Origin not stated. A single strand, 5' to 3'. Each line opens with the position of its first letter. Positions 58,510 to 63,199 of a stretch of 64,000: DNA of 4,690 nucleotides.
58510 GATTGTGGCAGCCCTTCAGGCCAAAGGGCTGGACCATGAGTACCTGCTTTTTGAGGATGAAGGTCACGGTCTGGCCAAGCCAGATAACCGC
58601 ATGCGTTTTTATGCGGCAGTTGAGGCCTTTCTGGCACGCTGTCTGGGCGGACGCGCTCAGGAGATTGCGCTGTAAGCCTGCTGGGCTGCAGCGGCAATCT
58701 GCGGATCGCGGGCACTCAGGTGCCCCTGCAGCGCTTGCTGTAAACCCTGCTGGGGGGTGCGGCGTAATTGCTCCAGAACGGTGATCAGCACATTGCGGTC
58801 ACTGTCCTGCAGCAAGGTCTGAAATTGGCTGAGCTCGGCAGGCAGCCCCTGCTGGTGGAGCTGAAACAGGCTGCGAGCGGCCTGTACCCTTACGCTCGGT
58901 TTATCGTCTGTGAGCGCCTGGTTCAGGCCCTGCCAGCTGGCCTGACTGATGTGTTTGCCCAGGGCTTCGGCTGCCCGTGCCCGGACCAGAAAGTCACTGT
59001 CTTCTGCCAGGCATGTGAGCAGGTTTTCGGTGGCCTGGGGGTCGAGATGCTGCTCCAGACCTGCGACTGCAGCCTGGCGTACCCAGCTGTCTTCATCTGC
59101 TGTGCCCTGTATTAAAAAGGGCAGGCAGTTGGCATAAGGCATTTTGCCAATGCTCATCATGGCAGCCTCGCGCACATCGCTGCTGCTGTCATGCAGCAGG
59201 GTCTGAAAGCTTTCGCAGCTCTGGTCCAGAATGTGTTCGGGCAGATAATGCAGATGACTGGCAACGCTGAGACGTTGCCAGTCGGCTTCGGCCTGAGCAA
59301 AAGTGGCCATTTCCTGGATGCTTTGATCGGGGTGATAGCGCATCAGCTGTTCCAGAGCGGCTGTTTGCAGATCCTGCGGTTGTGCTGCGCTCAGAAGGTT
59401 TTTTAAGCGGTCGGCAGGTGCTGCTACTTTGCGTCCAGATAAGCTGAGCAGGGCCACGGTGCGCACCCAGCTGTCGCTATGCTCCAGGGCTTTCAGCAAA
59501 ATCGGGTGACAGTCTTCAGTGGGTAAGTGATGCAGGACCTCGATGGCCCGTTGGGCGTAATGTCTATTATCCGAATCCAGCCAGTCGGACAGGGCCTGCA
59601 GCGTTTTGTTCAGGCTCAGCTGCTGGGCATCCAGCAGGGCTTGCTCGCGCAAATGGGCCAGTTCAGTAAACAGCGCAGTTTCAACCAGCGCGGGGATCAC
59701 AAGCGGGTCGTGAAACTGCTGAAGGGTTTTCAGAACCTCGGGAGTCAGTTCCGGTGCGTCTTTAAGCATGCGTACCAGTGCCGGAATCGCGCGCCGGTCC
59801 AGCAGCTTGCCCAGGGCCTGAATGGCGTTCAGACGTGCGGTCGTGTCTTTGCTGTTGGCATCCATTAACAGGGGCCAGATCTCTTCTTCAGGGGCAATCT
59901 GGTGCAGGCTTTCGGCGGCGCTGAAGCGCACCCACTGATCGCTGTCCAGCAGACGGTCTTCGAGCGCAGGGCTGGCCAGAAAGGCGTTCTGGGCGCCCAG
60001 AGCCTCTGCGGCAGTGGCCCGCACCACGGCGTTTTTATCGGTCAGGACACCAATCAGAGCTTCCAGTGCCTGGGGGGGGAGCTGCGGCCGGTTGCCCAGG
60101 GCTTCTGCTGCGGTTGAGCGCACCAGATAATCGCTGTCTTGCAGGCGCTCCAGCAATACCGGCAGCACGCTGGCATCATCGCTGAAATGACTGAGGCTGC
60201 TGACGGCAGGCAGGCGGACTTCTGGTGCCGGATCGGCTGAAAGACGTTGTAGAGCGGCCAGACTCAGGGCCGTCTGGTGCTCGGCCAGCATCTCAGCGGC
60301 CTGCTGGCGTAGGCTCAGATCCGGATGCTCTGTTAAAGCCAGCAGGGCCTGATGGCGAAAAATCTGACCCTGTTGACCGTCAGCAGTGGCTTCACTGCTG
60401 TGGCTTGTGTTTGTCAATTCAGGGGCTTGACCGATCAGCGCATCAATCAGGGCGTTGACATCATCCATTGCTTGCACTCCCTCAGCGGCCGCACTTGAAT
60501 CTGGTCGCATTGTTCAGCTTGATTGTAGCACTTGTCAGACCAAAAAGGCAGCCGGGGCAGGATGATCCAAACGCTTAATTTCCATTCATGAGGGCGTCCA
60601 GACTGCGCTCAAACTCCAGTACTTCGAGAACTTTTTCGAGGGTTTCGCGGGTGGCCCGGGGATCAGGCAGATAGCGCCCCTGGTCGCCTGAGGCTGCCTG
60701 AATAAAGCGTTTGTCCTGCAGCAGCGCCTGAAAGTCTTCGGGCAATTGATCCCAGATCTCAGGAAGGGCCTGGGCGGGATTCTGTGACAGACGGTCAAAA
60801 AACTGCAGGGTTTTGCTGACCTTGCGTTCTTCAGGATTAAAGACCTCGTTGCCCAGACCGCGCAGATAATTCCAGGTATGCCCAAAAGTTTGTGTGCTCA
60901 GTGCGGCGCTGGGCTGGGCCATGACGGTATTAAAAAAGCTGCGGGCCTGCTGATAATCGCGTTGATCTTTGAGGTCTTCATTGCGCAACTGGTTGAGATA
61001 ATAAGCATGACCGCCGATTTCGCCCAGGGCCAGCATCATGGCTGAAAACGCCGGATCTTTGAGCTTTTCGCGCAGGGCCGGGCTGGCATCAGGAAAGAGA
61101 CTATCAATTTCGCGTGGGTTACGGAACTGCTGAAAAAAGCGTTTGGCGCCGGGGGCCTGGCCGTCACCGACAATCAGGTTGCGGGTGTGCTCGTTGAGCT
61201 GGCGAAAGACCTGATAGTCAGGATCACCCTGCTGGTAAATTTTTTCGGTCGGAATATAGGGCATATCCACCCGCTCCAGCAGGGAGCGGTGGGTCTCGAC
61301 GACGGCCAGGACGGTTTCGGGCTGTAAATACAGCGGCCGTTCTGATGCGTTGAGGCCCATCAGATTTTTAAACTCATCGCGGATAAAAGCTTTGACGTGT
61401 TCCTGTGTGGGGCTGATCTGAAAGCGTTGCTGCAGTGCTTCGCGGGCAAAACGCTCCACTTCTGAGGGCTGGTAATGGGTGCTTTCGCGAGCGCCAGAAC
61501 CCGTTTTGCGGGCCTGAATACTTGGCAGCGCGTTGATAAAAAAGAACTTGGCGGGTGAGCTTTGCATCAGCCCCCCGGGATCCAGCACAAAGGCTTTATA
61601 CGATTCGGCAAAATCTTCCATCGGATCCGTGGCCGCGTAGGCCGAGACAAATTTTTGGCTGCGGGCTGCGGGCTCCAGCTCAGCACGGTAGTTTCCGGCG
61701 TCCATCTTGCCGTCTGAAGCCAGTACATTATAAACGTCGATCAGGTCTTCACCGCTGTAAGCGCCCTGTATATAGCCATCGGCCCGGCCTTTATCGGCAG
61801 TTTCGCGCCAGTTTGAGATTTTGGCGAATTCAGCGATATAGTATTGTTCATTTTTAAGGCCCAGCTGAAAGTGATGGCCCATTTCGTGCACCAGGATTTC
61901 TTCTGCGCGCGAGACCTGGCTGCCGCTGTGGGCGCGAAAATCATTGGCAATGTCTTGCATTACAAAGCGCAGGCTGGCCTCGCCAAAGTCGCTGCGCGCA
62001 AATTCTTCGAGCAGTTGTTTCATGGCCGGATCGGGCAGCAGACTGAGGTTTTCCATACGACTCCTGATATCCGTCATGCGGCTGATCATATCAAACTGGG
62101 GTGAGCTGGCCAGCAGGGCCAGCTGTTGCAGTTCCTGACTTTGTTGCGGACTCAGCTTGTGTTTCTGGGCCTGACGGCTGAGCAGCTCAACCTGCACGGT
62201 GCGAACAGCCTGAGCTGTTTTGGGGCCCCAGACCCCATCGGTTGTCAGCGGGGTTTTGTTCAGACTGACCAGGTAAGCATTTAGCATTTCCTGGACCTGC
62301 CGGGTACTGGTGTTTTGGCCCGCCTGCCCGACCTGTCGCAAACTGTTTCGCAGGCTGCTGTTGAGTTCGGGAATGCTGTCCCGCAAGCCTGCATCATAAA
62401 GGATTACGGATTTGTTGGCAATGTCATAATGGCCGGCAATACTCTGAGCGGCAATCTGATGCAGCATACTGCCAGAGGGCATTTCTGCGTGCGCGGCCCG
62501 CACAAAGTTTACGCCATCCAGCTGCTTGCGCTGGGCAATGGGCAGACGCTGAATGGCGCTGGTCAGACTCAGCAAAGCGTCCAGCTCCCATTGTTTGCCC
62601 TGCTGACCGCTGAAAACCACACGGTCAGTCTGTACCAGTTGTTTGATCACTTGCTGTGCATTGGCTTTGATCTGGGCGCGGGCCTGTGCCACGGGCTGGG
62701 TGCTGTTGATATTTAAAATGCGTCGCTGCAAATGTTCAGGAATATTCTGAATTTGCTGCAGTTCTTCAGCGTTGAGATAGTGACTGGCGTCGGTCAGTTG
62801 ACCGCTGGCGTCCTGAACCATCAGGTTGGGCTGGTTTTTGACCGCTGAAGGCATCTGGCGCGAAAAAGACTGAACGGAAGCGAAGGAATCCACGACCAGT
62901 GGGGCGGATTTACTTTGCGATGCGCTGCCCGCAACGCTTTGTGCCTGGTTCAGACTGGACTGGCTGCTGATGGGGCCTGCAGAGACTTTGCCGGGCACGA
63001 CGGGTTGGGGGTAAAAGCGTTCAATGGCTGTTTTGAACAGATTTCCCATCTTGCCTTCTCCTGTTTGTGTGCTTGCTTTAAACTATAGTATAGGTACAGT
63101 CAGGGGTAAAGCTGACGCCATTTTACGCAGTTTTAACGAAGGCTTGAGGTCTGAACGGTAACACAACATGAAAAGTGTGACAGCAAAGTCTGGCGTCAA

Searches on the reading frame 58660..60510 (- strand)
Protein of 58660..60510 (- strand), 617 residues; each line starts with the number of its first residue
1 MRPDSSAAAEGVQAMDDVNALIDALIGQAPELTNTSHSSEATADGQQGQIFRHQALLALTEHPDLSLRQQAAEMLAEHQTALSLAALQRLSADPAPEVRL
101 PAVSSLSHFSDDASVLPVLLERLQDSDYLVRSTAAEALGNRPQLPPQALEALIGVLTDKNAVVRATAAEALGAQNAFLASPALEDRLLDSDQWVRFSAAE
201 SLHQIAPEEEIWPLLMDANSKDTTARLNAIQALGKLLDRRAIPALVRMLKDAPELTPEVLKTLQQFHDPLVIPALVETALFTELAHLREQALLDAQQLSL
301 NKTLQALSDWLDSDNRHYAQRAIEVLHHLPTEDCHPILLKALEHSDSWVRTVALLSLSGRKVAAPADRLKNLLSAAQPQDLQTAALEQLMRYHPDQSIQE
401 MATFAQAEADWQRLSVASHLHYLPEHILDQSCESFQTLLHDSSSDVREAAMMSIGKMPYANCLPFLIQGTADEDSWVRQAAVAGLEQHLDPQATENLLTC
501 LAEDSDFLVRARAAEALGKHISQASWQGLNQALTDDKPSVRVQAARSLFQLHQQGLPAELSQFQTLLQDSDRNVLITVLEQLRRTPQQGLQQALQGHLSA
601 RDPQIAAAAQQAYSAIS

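Call 83: search_protein_families(library=pfam, proteins=[window:58660-60510:-], max_evalue=0.0001)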
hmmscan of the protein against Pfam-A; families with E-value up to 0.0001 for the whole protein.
window:58660-60510:- (617 aa): 10 families
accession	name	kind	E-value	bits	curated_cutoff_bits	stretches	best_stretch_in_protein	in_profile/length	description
PF13646.12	HEAT_2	-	1.8e-62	208.1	27.7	6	116-202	1-87/88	HEAT repeats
PF02985.28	HEAT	-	3.9e-41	135.6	23.5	1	115-140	1-26/31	HEAT repeat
PF13513.12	HEAT_EZ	-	3.6e-14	53.3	27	0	143-172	24-53/55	HEAT-like repeat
PF03130.22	HEAT_PBS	-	8.3e-14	51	20.9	0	226-251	2-27/27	PBS lyase HEAT-like repeat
PF12717.13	Cnd1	-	9.3e-13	49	26.4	0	521-576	18-76/162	non-SMC mitotic condensation complex subunit 1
PF21581.3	SCD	-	9.6e-09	35.9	27.5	0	531-563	37-70/75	Stromalin conservative domain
PF01602.26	Adaptin_N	-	1.5e-06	27.5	37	0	524-594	114-189/524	Adaptin N terminal region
PF12755.13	Vac14_Fab1_bd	-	1.5e-05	25.9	22.1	0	187-206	36-55/97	Vacuolar 14 Fab1-binding region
PF25786.1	HEAT_GCN1_C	-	3.1e-05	24.5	27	0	107-197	20-127/151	GCN1-like, C-terminal HEAT repeats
PF00514.29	Arm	-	6.9e-05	23.2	20.6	0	112-140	10-38/41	Armadillo/beta-catenin-like repeat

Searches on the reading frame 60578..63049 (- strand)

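Call 83: search_protein_families(library=pfam, proteins=[window:60578-63049:-], max_evalue=0.0001)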
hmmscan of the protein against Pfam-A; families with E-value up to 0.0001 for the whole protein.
window:60578-63049:- (824 aa): 1 family
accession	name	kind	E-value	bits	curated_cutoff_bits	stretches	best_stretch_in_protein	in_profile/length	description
PF15890.11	Peptidase_Mx1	-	7.8e-05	22.6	25.6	0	369-488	111-193/240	Putative zinc-binding metallo-peptidase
